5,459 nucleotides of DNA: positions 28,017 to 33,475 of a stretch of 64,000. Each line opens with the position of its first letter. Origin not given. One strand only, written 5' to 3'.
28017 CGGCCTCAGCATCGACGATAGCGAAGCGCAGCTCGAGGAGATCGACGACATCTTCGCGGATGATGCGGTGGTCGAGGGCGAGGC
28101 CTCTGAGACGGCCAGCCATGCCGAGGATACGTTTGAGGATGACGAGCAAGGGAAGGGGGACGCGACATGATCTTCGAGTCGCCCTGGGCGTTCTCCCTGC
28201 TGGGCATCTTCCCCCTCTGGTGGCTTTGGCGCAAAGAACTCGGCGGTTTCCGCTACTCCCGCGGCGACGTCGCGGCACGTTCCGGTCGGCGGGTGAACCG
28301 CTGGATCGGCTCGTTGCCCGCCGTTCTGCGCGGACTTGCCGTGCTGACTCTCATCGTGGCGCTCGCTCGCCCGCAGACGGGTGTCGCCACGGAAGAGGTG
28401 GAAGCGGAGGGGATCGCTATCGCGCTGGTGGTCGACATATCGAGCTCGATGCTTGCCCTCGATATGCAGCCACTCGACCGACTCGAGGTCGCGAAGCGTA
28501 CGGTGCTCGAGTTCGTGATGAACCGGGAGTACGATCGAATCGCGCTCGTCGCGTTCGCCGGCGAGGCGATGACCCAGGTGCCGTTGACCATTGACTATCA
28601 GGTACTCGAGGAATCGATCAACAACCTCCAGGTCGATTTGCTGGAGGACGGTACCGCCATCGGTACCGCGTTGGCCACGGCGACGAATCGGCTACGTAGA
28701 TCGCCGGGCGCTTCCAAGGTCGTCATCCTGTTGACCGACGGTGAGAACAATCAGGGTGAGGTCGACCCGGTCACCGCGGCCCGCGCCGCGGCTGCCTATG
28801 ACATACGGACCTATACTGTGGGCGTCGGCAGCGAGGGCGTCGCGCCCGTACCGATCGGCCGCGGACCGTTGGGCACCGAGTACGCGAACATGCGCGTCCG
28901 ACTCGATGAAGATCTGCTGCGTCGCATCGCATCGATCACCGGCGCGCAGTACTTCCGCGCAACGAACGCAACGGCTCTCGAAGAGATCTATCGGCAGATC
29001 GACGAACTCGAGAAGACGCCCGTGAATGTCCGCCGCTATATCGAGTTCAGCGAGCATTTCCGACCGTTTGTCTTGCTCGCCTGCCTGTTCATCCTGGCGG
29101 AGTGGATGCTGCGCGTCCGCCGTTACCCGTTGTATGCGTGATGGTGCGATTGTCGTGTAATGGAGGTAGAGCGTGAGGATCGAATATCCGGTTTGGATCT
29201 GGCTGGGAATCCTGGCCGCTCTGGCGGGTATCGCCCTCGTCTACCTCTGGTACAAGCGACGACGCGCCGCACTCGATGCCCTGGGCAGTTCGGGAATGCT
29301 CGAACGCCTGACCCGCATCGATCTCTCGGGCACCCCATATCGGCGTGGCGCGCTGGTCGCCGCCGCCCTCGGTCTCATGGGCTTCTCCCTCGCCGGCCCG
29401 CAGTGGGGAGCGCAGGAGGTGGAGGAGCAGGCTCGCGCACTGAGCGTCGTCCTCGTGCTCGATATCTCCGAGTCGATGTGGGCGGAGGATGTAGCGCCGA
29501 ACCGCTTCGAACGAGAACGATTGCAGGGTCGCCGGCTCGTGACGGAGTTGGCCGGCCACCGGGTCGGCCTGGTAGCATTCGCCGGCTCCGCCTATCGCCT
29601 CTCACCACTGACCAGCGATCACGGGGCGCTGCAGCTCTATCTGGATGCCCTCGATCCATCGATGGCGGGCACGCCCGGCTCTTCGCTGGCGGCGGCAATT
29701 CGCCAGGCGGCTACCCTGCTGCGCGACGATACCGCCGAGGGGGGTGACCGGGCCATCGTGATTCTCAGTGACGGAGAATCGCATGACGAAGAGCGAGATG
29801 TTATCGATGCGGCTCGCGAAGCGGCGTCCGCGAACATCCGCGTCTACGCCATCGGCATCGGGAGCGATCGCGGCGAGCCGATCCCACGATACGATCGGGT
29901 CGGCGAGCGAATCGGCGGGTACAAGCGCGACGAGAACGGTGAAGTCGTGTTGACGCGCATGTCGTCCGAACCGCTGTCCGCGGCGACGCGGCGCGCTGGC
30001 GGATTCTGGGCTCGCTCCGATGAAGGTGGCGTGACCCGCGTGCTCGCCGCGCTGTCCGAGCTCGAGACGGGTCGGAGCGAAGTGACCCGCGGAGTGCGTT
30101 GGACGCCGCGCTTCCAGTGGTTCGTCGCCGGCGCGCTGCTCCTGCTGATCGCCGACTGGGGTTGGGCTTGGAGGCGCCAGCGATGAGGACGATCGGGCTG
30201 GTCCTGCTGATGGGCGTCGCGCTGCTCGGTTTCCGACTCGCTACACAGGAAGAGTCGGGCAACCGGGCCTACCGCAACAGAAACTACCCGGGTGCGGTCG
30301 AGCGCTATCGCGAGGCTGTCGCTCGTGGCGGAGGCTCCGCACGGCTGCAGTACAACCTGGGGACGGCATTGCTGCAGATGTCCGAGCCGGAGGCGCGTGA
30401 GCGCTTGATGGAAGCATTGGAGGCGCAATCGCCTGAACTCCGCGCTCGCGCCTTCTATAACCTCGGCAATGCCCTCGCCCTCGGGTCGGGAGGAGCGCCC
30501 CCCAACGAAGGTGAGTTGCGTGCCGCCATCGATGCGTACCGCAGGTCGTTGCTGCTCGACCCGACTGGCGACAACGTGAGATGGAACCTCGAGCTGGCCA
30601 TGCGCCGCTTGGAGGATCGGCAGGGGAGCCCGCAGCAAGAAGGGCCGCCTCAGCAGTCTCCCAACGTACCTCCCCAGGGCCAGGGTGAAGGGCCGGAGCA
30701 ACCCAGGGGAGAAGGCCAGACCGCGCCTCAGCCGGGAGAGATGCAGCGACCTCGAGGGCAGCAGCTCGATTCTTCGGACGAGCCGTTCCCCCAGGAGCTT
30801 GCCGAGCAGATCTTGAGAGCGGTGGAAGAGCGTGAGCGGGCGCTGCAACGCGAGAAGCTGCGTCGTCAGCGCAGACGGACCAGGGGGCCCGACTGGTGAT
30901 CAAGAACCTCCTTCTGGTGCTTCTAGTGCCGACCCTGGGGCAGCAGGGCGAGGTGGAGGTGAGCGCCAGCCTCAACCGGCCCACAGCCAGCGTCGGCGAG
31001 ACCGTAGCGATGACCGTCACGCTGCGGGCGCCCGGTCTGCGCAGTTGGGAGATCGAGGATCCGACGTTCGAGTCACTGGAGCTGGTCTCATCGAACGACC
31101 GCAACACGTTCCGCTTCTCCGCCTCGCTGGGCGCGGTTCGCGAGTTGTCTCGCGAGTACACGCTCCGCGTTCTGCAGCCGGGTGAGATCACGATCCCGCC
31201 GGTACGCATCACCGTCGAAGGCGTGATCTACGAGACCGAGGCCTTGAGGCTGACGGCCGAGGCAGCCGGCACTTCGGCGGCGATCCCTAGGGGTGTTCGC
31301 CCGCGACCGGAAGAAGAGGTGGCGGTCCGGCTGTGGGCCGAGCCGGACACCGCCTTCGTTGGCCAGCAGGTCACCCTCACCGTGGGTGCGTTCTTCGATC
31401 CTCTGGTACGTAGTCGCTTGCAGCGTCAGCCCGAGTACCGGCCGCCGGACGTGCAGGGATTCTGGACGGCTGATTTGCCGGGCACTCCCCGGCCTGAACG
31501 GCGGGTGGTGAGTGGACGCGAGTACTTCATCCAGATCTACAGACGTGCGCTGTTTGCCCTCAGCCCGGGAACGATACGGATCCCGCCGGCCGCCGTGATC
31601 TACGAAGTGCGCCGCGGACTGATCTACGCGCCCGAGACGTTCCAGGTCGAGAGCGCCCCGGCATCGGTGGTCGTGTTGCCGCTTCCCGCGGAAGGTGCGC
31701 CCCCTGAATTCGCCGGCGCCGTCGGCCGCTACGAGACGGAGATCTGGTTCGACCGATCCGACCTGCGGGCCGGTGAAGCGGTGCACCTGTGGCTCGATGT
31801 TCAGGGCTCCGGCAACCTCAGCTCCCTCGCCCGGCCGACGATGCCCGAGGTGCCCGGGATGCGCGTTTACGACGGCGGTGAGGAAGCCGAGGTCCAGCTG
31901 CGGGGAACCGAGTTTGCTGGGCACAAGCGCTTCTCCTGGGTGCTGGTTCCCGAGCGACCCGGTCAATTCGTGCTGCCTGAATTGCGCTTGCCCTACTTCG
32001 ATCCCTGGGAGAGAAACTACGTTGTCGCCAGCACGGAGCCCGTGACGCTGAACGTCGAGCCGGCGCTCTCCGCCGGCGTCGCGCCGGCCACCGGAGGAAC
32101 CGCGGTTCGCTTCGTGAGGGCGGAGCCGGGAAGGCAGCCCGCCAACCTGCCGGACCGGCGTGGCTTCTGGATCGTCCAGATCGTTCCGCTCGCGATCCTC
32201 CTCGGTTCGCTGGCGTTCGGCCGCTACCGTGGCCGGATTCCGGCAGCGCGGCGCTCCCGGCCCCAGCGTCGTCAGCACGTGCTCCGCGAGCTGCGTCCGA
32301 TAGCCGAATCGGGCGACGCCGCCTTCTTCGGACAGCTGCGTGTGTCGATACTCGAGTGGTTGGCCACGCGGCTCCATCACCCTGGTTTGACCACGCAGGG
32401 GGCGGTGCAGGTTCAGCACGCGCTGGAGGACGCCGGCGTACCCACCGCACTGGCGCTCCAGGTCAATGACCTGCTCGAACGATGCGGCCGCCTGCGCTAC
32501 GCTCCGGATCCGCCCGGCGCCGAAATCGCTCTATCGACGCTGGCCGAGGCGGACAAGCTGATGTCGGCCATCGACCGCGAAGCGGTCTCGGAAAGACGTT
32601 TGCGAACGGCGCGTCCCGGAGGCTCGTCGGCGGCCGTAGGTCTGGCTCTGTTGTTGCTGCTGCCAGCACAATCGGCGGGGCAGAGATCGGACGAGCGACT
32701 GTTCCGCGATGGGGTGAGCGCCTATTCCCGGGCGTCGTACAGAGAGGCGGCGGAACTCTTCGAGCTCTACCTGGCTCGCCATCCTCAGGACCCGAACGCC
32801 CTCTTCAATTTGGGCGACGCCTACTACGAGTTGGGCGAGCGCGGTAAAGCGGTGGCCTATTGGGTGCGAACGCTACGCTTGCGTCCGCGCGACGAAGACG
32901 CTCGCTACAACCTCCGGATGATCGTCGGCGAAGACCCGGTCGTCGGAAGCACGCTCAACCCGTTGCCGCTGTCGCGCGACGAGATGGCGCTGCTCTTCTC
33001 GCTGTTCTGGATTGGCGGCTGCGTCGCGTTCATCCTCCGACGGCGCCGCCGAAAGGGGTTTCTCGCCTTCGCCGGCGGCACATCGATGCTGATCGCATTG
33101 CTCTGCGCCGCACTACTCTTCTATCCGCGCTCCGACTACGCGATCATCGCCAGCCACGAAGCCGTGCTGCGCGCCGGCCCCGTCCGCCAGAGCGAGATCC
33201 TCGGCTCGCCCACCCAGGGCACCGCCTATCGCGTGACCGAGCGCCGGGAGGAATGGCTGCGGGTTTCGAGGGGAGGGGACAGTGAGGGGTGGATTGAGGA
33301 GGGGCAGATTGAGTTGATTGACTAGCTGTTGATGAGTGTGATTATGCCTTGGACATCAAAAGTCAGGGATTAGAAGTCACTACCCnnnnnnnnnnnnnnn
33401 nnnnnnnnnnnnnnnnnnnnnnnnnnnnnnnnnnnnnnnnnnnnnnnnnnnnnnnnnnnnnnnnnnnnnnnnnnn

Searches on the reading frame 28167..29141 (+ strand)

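Call 26: search_protein_families(library=pfam, proteins=[window:28167-29141:+], max_evalue=0.001)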
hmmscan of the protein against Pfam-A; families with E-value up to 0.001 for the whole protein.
window:28167-29141:+ (324 aa): 5 families
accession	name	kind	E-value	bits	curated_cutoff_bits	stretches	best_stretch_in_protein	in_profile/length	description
PF00092.34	VWA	-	1.5e-22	81.1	23.8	1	85-277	2-174/174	von Willebrand factor type A domain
PF13519.12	VWA_2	-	9.6e-20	71.6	27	1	86-193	2-107/107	von Willebrand factor type A domain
PF06707.17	DUF1194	-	7.4e-06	25.8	27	1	84-209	5-142/206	Protein of unknown function (DUF1194)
PF01882.25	DUF58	-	0.00015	21.4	23.4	1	79-194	32-145/216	Protein of unknown function DUF58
PF07584.16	BatA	-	0.00077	20.3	25.9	0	37-69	45-77/77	Aerotolerance regulator N-terminal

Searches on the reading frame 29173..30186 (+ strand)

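Call 26: search_protein_families(library=pfam, proteins=[window:29173-30186:+], max_evalue=0.001)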
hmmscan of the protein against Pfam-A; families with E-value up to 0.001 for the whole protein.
window:29173-30186:+ (337 aa): 4 families
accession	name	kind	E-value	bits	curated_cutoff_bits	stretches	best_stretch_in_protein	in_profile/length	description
PF13519.12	VWA_2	-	3.3e-19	69.9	27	1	92-202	1-107/107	von Willebrand factor type A domain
PF00092.34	VWA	-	2.3e-17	64.2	23.8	1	92-232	2-142/174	von Willebrand factor type A domain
PF13768.12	VWA_3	-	2.1e-06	28.3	27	1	153-235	64-139/155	von Willebrand factor type A domain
PF06707.17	DUF1194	-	0.00068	19.4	27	0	167-234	93-159/206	Protein of unknown function (DUF1194)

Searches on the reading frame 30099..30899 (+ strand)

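Call 26: search_protein_families(library=pfam, proteins=[window:30099-30899:+], max_evalue=0.001)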
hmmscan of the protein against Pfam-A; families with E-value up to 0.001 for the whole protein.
window:30099-30899:+ (266 aa): 5 families
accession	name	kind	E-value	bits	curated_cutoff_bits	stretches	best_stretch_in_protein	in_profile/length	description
PF13414.12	TPR_11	-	6.1e-09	35.9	26.8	0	54-94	1-41/42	TPR repeat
PF13432.12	TPR_16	-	2.8e-07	31.3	32.7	1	54-93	4-43/65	Tetratricopeptide repeat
PF24575.1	TPR_Slam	-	6.3e-06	27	35.2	0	56-100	56-100/104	Surface lipoprotein assembly modifier, N-terminal TPR repeats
PF00515.34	TPR_1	-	1.2e-05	25.3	27.8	0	137-156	14-33/34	Tetratricopeptide repeat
PF07719.23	TPR_2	-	0.00067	20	27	0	137-156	14-33/34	Tetratricopeptide repeat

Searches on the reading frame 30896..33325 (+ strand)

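Call 26: search_protein_families(library=pfam, proteins=[window:30896-33325:+], max_evalue=0.001)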
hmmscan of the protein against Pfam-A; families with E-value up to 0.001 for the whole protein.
window:30896-33325:+ (809 aa): 12 families
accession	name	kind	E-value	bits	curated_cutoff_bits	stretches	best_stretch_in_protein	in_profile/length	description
PF13584.12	BatD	-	7.1e-22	78.3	24.1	2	286-387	4-92/92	BatD DUF11 like domain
PF08239.17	SH3_3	-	4.2e-07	30.5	27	1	758-802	5-50/54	Bacterial SH3 domain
PF06347.19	SH3_4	-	2.6e-06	27.5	24.1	1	753-805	2-54/56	Bacterial SH3 domain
PF07719.23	TPR_2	-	2.9e-06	27.4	27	1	634-666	2-34/34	Tetratricopeptide repeat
PF14559.12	TPR_19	-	2.9e-05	24.8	25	1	615-666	7-58/68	Tetratricopeptide repeat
PF13432.12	TPR_16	-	4.7e-05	24.2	32.7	1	607-664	5-62/65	Tetratricopeptide repeat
PF13414.12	TPR_11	-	8.9e-05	22.5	26.8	0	640-673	1-34/42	TPR repeat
PF13424.12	TPR_12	-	9e-05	23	30.1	1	611-663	22-75/77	Tetratricopeptide repeat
PF00515.34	TPR_1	-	0.00014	22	27.8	1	634-666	2-34/34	Tetratricopeptide repeat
PF13428.12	TPR_14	-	0.00016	22.5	23.5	0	613-641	15-43/44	Tetratricopeptide repeat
PF13525.12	YfiO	-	0.00018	21.8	25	1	598-675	4-84/203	Outer membrane lipoprotein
PF13176.12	TPR_7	-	0.00062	20.1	27.9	0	635-669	1-35/36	Tetratricopeptide repeat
